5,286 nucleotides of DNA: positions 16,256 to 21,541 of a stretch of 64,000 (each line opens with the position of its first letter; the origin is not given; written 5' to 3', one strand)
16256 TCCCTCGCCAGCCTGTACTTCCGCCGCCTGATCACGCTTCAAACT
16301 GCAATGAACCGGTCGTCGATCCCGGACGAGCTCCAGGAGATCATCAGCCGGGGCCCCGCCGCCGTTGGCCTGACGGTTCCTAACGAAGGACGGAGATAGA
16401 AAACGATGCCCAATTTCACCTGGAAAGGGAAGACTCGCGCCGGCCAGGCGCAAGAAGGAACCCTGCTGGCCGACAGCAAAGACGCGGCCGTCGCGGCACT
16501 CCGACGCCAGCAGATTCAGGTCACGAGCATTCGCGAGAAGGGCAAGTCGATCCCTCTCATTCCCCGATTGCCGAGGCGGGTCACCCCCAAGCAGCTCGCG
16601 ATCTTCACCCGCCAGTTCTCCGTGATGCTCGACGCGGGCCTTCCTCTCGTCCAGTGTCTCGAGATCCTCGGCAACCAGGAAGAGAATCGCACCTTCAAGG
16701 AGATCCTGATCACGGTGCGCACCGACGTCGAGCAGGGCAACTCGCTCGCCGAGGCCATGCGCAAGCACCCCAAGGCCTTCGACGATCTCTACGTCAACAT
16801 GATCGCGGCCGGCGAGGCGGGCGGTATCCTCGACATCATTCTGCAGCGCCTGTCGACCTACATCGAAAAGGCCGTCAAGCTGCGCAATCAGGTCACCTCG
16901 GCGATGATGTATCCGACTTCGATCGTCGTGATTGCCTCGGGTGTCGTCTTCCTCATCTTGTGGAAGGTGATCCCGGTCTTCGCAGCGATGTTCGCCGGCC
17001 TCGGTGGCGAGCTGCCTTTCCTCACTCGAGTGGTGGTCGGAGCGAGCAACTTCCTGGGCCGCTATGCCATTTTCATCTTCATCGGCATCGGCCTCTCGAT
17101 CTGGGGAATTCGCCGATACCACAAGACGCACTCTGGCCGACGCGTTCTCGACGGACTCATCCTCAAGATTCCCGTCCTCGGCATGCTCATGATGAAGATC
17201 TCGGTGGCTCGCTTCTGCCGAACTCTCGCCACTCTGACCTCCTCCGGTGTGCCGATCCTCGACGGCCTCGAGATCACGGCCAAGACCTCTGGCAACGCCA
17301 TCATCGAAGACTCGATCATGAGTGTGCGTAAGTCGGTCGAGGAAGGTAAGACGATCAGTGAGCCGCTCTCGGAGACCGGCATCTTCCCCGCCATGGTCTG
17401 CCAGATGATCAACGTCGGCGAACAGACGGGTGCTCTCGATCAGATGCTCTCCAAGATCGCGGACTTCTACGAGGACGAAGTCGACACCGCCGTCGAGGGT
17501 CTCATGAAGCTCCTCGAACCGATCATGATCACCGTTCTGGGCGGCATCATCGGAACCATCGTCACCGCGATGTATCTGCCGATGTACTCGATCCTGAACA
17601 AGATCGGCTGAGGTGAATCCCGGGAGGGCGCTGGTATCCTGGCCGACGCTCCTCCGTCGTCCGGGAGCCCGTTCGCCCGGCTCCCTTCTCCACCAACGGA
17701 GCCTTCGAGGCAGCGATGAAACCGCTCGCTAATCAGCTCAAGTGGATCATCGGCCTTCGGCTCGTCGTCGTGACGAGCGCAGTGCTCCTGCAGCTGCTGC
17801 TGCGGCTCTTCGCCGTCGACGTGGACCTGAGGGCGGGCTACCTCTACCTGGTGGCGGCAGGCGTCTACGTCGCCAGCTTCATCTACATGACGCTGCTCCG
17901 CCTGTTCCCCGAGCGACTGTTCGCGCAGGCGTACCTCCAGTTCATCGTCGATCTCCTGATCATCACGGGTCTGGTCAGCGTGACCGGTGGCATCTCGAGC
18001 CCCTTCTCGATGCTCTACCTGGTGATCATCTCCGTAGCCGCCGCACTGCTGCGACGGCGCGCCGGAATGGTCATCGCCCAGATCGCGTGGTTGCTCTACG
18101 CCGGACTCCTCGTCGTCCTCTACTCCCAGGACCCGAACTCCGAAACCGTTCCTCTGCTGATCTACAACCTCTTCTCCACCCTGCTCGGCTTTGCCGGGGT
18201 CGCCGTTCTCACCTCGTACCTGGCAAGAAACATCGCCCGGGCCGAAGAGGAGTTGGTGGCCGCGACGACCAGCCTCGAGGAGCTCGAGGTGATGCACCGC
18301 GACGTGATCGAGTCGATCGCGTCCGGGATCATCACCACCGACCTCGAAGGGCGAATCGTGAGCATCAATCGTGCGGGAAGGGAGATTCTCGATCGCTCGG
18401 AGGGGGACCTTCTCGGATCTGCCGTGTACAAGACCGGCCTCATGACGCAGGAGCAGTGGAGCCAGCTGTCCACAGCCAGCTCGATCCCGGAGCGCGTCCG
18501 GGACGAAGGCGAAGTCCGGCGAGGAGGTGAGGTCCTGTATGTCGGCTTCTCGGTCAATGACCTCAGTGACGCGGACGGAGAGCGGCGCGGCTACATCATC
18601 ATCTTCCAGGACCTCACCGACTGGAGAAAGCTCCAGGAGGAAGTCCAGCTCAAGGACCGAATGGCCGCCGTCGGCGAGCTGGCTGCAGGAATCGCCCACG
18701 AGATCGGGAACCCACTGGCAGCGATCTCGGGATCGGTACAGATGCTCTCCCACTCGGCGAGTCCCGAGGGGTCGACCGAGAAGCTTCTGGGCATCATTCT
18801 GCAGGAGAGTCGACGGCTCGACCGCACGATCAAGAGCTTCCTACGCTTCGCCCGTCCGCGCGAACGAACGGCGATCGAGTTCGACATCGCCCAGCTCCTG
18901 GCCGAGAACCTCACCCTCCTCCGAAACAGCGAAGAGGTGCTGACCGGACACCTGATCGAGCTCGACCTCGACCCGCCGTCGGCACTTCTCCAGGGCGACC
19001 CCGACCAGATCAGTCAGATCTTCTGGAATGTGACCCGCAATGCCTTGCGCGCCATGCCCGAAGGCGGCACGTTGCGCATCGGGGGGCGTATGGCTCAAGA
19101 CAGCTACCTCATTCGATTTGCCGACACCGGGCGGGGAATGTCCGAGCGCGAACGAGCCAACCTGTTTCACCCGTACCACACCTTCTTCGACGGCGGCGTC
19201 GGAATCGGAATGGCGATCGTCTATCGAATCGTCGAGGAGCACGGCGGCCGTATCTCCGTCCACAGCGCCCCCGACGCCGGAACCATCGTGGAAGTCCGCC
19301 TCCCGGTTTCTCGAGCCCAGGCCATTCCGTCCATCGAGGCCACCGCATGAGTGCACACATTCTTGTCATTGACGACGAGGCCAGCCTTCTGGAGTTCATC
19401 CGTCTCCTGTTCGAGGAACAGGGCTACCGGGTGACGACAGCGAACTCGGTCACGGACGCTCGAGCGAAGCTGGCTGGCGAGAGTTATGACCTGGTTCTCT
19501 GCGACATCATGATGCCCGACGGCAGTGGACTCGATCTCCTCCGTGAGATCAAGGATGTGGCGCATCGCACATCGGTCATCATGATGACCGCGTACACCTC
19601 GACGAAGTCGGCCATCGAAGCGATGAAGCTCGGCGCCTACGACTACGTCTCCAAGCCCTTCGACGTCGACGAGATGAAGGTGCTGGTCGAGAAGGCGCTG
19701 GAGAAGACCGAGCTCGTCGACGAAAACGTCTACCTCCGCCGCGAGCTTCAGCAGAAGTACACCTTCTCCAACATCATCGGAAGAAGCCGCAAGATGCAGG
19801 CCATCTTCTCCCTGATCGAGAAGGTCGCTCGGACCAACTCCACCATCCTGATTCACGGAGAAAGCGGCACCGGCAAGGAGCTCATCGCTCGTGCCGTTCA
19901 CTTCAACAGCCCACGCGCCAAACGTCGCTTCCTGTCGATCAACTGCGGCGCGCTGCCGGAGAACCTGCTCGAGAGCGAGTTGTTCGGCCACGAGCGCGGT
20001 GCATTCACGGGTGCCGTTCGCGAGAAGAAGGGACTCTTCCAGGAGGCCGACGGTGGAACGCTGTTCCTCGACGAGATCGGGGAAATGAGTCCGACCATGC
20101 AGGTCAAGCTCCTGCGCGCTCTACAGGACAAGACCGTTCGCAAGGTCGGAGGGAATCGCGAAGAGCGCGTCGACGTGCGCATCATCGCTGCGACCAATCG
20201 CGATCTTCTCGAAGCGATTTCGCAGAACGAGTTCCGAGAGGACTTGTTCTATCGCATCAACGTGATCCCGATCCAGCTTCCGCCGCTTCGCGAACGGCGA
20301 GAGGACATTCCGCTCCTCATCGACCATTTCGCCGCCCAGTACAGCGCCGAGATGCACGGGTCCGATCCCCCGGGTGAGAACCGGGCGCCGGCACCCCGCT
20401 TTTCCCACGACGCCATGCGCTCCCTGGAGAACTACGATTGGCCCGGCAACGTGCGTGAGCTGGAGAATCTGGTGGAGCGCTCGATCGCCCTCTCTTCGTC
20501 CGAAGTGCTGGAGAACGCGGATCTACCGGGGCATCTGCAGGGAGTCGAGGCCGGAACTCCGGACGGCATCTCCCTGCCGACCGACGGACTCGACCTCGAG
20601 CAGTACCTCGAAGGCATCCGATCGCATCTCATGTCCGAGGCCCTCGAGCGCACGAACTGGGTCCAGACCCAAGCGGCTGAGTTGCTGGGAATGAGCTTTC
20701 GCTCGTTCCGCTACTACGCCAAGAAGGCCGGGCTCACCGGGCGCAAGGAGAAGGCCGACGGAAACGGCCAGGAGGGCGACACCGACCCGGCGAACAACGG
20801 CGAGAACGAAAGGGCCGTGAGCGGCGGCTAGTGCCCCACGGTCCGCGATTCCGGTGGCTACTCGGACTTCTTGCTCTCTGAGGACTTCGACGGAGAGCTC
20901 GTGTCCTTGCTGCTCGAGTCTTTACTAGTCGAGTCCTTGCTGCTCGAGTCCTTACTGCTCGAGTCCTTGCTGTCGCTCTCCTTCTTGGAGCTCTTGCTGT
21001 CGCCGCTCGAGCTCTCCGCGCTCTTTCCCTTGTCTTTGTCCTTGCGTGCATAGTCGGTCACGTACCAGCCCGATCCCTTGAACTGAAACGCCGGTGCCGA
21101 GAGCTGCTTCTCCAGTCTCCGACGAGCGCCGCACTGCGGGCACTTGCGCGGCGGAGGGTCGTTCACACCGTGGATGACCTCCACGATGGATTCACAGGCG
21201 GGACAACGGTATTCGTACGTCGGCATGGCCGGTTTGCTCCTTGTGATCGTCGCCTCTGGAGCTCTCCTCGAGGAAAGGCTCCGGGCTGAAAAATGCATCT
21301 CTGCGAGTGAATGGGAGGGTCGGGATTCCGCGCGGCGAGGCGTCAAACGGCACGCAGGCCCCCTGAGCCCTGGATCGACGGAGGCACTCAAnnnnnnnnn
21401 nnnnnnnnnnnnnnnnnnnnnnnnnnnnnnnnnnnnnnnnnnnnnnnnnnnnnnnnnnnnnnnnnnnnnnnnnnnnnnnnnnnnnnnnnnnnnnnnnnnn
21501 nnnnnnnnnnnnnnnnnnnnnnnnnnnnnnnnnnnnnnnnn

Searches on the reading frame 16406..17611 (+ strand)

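Call 58: search_protein_families(library=pfam, max_evalue=0.00001, proteins=[window:16406-17611:+])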
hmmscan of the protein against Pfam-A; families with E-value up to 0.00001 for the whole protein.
window:16406-17611:+ (401 aa): 1 family
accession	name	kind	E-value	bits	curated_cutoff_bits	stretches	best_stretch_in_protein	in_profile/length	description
PF00482.28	T2SSF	-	4.4e-70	233.9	25.2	2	67-190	1-125/125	Type II secretion system (T2SS), protein F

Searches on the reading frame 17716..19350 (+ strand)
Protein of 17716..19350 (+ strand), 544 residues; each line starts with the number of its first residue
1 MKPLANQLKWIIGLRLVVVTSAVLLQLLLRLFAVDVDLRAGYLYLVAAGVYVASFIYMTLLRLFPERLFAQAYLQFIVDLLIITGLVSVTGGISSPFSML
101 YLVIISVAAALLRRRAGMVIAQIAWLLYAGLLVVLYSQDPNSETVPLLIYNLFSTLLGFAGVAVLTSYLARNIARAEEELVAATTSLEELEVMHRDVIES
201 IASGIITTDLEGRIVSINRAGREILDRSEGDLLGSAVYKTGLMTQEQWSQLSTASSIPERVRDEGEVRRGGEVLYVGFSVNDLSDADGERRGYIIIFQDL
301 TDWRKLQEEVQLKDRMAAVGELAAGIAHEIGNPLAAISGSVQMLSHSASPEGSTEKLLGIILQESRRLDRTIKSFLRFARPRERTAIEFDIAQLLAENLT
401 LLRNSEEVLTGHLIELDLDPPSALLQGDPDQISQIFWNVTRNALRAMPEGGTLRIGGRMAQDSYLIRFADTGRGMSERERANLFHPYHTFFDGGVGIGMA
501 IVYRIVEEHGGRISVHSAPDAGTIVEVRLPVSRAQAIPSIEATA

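Call 58: search_protein_families(library=pfam, max_evalue=0.00001, proteins=[window:17716-19350:+])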
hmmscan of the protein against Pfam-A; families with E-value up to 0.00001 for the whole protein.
window:17716-19350:+ (544 aa): 6 families
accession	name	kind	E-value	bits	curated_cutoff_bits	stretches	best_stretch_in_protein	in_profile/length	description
PF02518.31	HATPase_c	-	1.1e-21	77.8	26.4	1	427-532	1-110/111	Histidine kinase-, DNA gyrase B-, and HSP90-like ATPase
PF25323.1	6TM_PilS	-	1.9e-16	60.8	27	1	14-179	18-188/189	PilS-like transmembrane domain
PF00512.31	HisKA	-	9e-14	51.7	26.9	1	319-382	2-64/66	His Kinase A (phospho-acceptor) domain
PF08448.16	PAS_4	-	4.7e-10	40.1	23.1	1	199-302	2-107/110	PAS fold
PF00989.32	PAS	-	5.2e-08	33.3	22.6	1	196-299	5-112/113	PAS fold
PF13426.13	PAS_9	-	3.3e-06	27.7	27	1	204-302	3-103/103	PAS domain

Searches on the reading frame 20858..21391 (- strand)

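Call 58: search_protein_families(library=pfam, max_evalue=0.00001, proteins=[window:20858-21391:-])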
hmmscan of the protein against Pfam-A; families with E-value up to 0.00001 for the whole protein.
window:20858-21391:- (177 aa): 1 family
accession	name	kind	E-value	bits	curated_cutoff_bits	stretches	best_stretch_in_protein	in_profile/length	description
PF09723.15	Zn_ribbon_8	-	7.3e-13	48.8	34.4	1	56-91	1-35/41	Zinc ribbon domain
